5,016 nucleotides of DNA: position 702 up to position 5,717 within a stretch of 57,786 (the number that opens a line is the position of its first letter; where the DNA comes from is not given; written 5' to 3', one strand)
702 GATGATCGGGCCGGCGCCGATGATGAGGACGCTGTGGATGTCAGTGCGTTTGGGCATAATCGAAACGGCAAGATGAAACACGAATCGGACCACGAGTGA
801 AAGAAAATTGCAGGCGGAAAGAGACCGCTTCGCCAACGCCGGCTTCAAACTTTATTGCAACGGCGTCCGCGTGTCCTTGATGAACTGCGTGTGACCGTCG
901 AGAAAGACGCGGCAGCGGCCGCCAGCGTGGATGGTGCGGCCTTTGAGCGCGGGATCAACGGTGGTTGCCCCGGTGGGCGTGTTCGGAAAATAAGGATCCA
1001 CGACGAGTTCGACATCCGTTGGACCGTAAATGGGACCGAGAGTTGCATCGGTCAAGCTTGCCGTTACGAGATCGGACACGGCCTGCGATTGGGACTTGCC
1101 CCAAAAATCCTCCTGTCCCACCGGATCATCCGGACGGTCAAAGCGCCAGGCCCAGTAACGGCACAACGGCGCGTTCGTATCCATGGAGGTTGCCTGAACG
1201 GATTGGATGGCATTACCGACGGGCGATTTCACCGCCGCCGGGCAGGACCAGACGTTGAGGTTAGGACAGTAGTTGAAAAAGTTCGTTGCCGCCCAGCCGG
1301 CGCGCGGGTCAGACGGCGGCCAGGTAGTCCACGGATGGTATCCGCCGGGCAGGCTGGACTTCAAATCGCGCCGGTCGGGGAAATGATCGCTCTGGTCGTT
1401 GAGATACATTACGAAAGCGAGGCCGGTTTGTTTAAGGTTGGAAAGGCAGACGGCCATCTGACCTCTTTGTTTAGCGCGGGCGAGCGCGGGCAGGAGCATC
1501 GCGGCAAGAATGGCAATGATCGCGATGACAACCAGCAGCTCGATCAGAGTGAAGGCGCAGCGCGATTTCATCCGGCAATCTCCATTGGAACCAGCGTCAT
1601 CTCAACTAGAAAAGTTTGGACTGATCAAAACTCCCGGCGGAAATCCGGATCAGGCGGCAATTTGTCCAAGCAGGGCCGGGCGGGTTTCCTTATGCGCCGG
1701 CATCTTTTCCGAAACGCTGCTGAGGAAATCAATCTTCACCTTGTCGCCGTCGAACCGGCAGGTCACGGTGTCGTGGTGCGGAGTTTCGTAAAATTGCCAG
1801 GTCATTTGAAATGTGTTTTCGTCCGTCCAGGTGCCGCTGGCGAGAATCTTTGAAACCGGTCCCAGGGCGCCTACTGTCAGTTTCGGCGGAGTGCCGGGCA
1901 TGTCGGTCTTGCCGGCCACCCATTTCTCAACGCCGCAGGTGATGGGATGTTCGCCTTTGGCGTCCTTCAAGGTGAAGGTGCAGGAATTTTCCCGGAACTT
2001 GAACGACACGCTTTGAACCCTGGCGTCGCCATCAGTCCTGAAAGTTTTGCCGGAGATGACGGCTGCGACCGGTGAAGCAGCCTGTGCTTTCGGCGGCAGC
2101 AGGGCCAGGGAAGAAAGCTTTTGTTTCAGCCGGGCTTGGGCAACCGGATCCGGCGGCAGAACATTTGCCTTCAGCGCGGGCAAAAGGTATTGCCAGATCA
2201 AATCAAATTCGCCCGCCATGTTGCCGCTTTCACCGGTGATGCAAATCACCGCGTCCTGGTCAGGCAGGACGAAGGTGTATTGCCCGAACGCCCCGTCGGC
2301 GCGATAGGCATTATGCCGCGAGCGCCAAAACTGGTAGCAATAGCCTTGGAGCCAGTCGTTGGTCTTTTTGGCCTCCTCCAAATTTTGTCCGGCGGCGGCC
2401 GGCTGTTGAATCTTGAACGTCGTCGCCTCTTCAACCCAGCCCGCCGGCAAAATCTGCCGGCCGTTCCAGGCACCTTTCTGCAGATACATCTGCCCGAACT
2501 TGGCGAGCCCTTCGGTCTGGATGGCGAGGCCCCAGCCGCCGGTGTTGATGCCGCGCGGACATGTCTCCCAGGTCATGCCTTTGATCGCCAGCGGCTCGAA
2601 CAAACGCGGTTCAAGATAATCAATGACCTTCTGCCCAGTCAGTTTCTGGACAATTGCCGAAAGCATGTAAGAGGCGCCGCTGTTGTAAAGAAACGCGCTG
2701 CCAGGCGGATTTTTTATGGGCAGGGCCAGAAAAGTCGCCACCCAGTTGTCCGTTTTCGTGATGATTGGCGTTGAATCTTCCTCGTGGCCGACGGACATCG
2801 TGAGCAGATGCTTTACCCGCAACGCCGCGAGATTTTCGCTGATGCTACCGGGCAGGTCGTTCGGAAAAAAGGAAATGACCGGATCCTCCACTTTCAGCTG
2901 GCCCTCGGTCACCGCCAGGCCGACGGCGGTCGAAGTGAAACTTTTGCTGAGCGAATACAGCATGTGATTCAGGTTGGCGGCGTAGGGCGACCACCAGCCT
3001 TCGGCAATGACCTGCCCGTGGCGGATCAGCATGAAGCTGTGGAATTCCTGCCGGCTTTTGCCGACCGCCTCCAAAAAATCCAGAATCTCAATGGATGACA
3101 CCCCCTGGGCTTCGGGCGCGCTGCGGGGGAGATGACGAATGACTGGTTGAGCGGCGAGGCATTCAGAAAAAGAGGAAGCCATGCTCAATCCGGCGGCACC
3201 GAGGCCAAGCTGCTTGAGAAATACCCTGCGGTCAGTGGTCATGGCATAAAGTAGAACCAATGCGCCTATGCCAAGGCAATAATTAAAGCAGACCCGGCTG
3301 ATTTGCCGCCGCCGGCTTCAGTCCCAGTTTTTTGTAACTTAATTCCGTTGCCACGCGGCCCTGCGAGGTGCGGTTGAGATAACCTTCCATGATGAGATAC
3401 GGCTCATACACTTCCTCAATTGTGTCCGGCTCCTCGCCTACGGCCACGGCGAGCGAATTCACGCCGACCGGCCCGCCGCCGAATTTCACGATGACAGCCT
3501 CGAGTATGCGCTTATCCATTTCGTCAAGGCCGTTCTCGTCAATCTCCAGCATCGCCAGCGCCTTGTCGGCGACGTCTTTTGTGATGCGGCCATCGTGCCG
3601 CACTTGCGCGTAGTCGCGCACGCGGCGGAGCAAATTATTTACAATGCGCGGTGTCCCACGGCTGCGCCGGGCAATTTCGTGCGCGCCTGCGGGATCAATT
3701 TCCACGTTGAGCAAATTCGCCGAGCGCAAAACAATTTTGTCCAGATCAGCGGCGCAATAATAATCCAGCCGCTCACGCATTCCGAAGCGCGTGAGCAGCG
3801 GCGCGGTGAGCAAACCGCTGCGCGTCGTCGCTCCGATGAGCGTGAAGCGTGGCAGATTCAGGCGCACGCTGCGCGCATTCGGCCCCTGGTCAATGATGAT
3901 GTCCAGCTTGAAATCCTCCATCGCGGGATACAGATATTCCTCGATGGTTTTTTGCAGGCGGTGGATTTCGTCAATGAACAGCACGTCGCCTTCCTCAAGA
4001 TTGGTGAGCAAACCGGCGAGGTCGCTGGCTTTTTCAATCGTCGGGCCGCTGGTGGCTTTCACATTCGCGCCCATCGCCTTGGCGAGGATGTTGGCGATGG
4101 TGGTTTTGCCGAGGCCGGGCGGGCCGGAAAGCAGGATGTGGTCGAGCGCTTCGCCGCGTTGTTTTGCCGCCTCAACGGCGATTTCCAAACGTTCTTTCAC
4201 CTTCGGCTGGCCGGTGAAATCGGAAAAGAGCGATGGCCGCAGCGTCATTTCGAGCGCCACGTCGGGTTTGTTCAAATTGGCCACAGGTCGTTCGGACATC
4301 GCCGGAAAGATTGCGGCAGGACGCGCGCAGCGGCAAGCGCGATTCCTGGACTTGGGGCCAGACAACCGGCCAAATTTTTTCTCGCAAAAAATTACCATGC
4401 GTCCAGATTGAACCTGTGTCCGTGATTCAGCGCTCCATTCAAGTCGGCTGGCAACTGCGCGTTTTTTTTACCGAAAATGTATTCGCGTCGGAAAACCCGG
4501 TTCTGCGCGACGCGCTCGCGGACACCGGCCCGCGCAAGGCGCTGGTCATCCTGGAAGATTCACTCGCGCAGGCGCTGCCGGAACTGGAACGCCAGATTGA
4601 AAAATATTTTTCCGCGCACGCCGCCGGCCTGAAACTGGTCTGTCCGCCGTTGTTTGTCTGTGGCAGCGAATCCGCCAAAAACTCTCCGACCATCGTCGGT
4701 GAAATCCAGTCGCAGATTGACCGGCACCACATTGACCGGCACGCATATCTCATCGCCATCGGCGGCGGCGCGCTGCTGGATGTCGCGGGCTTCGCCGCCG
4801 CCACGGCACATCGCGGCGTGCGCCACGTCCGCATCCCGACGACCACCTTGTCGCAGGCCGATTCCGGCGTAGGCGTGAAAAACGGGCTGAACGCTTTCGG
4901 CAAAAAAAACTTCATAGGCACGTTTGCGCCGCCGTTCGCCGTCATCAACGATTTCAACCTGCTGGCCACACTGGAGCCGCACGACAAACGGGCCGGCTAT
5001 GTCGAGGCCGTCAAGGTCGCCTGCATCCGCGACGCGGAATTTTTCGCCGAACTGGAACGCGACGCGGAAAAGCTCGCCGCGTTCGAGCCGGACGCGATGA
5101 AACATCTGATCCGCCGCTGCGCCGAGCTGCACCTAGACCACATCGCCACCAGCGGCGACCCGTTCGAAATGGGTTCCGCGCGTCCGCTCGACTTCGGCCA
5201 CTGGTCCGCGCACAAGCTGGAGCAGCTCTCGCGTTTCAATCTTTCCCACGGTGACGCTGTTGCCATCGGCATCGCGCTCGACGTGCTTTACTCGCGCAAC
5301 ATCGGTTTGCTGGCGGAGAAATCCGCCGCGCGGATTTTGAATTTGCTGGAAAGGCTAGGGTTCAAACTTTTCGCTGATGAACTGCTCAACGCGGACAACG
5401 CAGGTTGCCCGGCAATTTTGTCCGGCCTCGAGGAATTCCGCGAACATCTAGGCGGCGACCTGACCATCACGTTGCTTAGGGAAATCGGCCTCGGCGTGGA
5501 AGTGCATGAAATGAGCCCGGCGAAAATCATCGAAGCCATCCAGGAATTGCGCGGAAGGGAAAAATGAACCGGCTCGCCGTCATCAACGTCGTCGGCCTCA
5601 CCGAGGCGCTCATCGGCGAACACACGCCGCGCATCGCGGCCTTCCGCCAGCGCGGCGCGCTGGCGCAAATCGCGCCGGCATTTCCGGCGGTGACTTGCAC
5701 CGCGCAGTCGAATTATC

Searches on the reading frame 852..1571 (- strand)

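Call 47: search_protein_families(library=pfam, proteins=[window:852-1571:-], max_evalue=0.00001)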
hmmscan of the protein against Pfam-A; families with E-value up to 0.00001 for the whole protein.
window:852-1571:- (239 aa): 1 family
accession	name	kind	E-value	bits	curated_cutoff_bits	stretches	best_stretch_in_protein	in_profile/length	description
PF07963.17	N_methyl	-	2.7e-08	33.5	21.2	1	1-27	1-27/27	Prokaryotic N-terminal methylation motif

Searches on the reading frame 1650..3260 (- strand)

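Call 46: search_protein_families(library=pfam, proteins=[window:1650-3260:-], max_evalue=0.00001)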
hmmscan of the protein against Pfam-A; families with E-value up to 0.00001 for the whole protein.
window:1650-3260:- (536 aa): 1 family
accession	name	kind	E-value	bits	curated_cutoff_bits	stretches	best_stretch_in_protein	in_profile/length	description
PF00144.29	Beta-lactamase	-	1.9e-30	106.7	27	1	75-341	18-306/329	Beta-lactamase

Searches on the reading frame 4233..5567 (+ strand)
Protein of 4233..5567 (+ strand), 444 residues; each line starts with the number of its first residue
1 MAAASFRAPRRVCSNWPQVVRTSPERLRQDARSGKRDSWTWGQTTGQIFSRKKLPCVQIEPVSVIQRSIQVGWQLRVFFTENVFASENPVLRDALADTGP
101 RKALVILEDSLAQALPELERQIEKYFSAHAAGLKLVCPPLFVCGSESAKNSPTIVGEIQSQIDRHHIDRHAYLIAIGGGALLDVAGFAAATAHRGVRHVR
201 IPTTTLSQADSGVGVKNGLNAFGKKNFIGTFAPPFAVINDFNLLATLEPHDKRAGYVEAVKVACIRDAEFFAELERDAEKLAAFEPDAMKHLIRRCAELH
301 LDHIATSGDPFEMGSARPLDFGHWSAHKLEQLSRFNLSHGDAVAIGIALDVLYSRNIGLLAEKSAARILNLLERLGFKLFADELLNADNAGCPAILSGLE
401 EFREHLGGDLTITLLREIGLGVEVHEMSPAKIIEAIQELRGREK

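Call 46: search_protein_families(library=pfam, proteins=[window:4233-5567:+], max_evalue=0.00001)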
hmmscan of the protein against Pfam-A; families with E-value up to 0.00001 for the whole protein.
window:4233-5567:+ (444 aa): 2 families
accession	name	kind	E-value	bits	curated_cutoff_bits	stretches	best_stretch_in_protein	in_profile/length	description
PF01761.26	DHQ_synthase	-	1e-32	112.6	24.2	1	144-251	6-112/115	3-dehydroquinate synthase N-terminal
PF24621.2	DHQS_C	-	1.2e-31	110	27.6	1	255-381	1-126/144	3-dehydroquinate synthase C-terminal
